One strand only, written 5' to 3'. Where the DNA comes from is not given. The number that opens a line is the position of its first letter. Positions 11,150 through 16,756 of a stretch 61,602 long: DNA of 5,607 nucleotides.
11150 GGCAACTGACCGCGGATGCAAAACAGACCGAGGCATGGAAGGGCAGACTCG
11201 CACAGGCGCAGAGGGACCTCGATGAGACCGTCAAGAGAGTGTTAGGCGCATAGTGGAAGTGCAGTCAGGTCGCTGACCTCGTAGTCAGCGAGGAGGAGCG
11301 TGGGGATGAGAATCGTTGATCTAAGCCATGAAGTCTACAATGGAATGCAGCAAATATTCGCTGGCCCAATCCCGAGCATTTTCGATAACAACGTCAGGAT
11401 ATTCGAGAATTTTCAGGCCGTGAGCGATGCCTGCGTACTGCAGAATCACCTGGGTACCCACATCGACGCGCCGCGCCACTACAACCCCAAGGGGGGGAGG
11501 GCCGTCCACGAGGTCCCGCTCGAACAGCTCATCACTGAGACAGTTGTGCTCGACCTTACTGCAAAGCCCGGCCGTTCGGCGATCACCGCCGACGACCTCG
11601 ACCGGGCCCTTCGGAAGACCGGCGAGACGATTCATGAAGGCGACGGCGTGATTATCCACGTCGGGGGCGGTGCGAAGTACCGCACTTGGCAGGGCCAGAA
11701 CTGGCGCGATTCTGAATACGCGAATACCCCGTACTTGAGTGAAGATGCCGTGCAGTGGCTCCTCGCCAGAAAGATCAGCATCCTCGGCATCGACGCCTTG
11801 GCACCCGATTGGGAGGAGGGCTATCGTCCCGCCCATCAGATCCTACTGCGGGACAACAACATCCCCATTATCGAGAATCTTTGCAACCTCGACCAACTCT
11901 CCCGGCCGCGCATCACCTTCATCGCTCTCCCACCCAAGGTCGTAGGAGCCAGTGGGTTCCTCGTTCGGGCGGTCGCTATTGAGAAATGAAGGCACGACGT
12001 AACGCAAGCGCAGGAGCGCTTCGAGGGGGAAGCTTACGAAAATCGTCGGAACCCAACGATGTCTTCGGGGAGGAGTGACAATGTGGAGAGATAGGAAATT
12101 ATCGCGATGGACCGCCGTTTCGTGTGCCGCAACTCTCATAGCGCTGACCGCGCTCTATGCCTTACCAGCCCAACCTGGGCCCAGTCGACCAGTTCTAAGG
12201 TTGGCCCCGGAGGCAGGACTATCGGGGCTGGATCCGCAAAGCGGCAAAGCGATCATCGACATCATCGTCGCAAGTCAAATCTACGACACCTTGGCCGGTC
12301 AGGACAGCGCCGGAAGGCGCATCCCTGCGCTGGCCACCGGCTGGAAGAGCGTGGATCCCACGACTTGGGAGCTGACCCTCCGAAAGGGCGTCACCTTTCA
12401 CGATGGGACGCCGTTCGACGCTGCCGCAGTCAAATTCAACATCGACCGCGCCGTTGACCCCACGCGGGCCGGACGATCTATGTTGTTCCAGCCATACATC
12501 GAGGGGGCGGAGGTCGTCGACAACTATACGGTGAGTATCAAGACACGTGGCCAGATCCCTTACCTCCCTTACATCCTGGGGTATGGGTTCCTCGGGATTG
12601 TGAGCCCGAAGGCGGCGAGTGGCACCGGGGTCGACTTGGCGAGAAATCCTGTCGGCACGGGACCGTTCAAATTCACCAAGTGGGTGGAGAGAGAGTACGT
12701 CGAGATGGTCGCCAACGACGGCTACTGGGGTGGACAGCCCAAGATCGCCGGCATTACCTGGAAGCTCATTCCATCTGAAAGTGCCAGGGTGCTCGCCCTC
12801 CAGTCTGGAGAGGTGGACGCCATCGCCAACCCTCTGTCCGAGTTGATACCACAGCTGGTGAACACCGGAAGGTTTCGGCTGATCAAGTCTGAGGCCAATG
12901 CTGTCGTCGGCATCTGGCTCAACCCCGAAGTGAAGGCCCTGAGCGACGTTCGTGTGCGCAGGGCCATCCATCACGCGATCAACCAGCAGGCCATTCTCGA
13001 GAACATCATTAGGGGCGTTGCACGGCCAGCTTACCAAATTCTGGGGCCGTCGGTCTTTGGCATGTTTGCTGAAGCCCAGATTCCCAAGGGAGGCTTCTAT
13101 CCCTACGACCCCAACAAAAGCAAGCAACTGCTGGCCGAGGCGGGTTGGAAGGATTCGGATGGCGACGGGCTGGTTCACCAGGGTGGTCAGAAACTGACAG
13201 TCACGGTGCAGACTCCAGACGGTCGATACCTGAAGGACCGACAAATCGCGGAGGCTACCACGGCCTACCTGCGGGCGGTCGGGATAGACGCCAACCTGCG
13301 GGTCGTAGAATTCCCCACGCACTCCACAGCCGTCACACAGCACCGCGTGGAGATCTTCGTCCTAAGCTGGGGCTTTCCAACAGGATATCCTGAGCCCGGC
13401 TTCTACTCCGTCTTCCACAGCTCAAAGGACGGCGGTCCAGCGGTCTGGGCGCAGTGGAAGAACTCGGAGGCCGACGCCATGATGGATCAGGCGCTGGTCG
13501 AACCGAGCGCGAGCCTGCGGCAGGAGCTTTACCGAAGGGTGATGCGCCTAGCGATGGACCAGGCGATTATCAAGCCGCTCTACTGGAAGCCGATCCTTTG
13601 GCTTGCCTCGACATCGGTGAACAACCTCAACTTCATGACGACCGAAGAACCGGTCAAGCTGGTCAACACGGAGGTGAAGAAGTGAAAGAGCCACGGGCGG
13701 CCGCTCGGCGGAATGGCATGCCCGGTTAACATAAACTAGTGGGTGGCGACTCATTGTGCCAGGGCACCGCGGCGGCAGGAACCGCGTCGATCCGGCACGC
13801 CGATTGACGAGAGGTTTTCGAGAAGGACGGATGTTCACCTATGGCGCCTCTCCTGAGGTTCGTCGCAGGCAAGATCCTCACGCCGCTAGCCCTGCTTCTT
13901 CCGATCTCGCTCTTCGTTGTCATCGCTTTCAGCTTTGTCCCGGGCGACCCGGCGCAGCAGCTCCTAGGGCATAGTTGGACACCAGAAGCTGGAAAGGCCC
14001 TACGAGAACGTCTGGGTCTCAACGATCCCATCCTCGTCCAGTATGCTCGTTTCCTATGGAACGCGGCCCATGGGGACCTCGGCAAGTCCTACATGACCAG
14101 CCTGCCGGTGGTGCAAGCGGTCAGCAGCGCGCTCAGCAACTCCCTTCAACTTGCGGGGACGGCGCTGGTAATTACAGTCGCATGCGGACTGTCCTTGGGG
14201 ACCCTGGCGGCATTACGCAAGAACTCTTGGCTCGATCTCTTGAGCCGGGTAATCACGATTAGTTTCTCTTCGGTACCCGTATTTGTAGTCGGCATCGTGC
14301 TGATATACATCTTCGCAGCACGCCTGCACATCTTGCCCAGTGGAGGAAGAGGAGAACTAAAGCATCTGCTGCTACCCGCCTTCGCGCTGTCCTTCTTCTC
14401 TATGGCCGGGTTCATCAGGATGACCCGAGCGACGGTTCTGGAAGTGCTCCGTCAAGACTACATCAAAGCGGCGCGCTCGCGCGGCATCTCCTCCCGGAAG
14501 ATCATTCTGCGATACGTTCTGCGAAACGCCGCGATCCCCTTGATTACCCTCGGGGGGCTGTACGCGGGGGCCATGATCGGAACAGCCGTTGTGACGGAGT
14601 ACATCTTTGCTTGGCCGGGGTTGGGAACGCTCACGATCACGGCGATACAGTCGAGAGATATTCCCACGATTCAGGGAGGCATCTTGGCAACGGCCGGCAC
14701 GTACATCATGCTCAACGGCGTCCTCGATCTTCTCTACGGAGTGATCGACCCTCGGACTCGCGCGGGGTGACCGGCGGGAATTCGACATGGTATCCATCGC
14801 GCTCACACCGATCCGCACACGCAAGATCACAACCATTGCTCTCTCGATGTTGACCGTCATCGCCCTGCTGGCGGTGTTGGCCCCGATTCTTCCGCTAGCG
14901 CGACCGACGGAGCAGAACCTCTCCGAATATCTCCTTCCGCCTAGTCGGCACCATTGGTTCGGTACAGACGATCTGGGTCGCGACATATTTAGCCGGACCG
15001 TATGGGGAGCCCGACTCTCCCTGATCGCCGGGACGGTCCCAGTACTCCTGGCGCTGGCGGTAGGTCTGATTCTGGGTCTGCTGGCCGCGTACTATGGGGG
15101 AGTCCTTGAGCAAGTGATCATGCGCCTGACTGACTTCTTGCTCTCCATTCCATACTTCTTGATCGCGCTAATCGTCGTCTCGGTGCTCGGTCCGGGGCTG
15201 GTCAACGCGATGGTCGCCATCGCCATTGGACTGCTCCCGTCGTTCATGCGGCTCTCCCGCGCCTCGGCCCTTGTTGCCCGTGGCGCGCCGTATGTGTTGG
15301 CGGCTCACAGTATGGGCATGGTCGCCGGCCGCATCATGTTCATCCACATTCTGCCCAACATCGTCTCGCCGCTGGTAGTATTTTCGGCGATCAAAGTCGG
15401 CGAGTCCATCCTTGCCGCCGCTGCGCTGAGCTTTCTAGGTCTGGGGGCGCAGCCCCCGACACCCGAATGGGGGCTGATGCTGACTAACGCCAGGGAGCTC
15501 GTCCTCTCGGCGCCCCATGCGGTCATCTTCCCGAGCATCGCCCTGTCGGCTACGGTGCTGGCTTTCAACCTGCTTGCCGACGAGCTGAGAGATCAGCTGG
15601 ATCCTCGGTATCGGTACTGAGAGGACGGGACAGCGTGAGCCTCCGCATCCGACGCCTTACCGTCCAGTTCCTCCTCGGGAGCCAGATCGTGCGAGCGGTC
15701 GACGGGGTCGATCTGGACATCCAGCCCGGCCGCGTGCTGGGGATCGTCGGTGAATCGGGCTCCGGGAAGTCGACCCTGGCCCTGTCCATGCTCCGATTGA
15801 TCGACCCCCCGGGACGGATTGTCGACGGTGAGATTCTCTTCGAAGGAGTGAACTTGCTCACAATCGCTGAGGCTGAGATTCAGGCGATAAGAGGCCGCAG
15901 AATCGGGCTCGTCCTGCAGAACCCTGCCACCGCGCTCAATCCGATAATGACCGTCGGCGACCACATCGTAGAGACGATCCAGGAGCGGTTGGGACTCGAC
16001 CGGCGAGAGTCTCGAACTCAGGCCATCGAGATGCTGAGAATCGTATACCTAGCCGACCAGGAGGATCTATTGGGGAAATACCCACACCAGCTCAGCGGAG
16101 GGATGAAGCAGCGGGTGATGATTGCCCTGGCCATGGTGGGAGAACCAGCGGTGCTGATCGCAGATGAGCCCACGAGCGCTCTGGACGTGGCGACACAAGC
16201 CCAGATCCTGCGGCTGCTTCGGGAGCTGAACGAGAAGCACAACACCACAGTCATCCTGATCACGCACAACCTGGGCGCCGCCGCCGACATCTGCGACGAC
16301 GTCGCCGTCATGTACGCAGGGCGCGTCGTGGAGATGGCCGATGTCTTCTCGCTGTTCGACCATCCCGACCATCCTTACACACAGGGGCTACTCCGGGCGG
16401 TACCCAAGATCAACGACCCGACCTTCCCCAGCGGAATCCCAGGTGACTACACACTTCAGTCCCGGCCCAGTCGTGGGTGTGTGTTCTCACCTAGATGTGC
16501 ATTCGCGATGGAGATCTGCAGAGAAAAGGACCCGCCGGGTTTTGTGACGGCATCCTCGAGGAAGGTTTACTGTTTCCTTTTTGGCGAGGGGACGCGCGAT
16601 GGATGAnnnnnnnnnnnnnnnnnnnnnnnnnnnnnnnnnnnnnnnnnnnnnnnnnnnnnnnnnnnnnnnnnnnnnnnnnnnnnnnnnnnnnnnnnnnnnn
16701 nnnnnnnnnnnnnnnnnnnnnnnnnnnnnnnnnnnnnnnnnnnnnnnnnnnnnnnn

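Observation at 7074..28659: One intact tRNA-Arg(CCU) followed by three same-orientation copies of its 3' half: a serially used integration hot spot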

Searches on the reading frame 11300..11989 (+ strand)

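Call 10: search_protein_families(library=pfam, proteins=[window:11300-11989:+])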
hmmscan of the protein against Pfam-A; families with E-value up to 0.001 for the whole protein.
window:11300-11989:+ (229 aa): 1 family
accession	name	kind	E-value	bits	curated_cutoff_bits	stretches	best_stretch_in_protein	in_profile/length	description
PF04199.19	Cyclase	-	6.1e-33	114.5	23.1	1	6-170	1-141/142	Putative cyclase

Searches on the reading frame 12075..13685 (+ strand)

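Call 10: search_protein_families(library=pfam, proteins=[window:12075-13685:+])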
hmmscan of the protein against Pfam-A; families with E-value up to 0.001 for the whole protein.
window:12075-13685:+ (536 aa): 1 family
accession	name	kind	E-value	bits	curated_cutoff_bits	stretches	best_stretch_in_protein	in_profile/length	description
PF00496.27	SBP_bac_5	-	2.5e-90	303.7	32.4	1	83-452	3-366/368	Bacterial extracellular solute-binding proteins, family 5 Middle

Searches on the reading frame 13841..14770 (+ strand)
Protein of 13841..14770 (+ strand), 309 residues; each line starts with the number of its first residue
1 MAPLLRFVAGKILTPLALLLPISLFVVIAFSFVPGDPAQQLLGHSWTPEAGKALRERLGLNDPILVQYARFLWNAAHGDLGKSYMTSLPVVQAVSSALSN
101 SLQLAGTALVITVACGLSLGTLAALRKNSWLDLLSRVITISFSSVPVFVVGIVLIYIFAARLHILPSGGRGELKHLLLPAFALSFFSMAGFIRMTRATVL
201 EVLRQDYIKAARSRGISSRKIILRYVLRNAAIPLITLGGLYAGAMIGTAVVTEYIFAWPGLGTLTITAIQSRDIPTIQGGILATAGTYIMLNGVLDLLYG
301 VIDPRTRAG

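Call 10: search_protein_families(library=pfam, proteins=[window:13841-14770:+])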
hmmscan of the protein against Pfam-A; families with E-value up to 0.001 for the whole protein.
window:13841-14770:+ (309 aa): 2 families
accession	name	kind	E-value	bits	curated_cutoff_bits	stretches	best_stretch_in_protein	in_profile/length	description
PF00528.27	BPD_transp_1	-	1.7e-45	155.5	26.4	1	116-307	1-183/184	Binding-protein-dependent transport system inner membrane component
PF19300.4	BPD_transp_1_N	-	5.8e-11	43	23.8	1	4-78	1-75/114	Binding-prot-dependent transport system membrane comp, N-term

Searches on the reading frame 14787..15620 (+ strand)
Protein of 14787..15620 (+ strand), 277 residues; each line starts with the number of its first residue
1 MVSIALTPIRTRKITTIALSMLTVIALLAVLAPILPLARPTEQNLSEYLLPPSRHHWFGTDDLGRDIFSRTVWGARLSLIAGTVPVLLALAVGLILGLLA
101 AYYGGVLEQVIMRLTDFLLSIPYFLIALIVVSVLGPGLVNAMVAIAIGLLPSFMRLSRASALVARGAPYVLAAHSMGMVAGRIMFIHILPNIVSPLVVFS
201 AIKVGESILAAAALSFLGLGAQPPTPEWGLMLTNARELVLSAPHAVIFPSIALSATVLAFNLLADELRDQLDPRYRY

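Call 10: search_protein_families(library=pfam, proteins=[window:14787-15620:+])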
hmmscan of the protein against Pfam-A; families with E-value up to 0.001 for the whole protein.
window:14787-15620:+ (277 aa): 1 family
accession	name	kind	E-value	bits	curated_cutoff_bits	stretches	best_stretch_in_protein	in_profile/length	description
PF00528.27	BPD_transp_1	-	3.1e-30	105.7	26.4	1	93-276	1-183/184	Binding-protein-dependent transport system inner membrane component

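Call 30: find_encoding_contigs(protein=window:14787-15620:+, flank=10000, max_places=10)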
Protein window:14787-15620:+ (277 aa): 14 contigs read that carry it; 10 places shown.
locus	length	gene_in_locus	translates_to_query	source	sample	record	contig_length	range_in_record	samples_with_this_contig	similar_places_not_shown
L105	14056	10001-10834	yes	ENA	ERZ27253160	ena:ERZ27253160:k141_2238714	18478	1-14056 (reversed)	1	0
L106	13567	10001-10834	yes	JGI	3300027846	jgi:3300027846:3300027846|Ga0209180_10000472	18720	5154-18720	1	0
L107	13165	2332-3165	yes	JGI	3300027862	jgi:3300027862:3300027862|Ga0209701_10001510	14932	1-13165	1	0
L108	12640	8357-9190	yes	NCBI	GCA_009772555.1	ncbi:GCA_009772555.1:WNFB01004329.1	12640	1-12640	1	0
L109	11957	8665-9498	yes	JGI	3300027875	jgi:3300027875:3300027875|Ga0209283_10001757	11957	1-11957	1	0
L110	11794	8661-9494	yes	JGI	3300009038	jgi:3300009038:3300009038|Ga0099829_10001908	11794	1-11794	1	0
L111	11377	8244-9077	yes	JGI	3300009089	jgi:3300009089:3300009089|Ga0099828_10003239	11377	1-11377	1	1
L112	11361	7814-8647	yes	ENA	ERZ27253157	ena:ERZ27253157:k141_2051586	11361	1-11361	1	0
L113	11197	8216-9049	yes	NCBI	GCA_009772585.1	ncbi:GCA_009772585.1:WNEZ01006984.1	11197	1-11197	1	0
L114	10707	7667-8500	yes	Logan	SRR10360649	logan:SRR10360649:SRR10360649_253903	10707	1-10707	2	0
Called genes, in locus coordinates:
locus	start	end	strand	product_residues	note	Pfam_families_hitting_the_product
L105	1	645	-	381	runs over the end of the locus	-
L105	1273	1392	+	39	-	-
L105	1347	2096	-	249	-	PF01161:PBP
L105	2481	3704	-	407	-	PF01979:Amidohydro_1, PF07969:Amidohydro_3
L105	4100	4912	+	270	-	PF00392:GntR, PF07702:UTRA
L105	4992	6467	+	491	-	PF00206:Lyase_1, PF14698:ASL_C2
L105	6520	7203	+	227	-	PF04199:Cyclase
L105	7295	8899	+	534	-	PF00496:SBP_bac_5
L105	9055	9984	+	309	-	PF19300:BPD_transp_1_N, PF00528:BPD_transp_1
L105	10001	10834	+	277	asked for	PF00528:BPD_transp_1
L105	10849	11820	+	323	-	PF02463:SMC_N (faint), PF00005:ABC_tran, PF13304:AAA_21 (weak), PF08352:oligo_HPY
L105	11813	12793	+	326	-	PF00005:ABC_tran, PF13304:AAA_21 (faint), PF08352:oligo_HPY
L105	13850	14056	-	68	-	?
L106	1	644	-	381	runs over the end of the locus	-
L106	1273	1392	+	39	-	-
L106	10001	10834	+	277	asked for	PF00528:BPD_transp_1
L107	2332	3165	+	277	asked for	PF00528:BPD_transp_1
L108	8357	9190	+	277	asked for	PF00528:BPD_transp_1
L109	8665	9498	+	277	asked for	PF00528:BPD_transp_1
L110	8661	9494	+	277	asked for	PF00528:BPD_transp_1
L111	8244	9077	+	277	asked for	PF00528:BPD_transp_1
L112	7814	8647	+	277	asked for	PF00528:BPD_transp_1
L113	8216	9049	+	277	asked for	PF00528:BPD_transp_1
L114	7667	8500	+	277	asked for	PF00528:BPD_transp_1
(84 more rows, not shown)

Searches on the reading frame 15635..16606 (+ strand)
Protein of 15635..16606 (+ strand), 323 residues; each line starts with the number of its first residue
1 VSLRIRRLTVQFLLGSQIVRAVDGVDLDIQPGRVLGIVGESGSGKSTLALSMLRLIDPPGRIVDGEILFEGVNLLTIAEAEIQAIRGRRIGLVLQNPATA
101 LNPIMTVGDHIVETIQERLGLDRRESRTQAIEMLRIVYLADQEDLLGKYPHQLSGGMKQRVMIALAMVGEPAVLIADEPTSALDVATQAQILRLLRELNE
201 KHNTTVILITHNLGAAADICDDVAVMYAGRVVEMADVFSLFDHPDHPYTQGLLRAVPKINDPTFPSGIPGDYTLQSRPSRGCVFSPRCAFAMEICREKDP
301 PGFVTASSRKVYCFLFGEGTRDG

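Call 11: search_protein_families(library=pfam, proteins=[window:15635-16606:+])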
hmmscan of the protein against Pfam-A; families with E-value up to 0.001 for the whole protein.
window:15635-16606:+ (323 aa): 7 families
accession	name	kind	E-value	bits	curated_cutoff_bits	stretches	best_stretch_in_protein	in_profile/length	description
PF00005.33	ABC_tran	-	4.8e-29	102.1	25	1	23-181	2-137/137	ABC transporter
PF08352.17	oligo_HPY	-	1.3e-16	61.1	27.1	1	232-295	1-65/65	Oligopeptide/dipeptide transporter, C-terminal region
PF13304.12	AAA_21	-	3.2e-08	34.4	27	1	137-213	222-300/304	AAA domain, putative AbiEii toxin, Type IV TA system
PF02463.25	SMC_N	-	4.4e-06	26.7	40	0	150-218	134-206/220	RecF/RecN/SMC N terminal domain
PF13401.12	AAA_22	-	0.00012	22.8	27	0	33-211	6-123/130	AAA domain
PF13191.12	AAA_16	-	0.00023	22.1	32.6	1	33-207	25-167/167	AAA ATPase domain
PF13555.12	AAA_29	-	0.00088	19.4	27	0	23-59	13-49/61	P-loop containing region of AAA domain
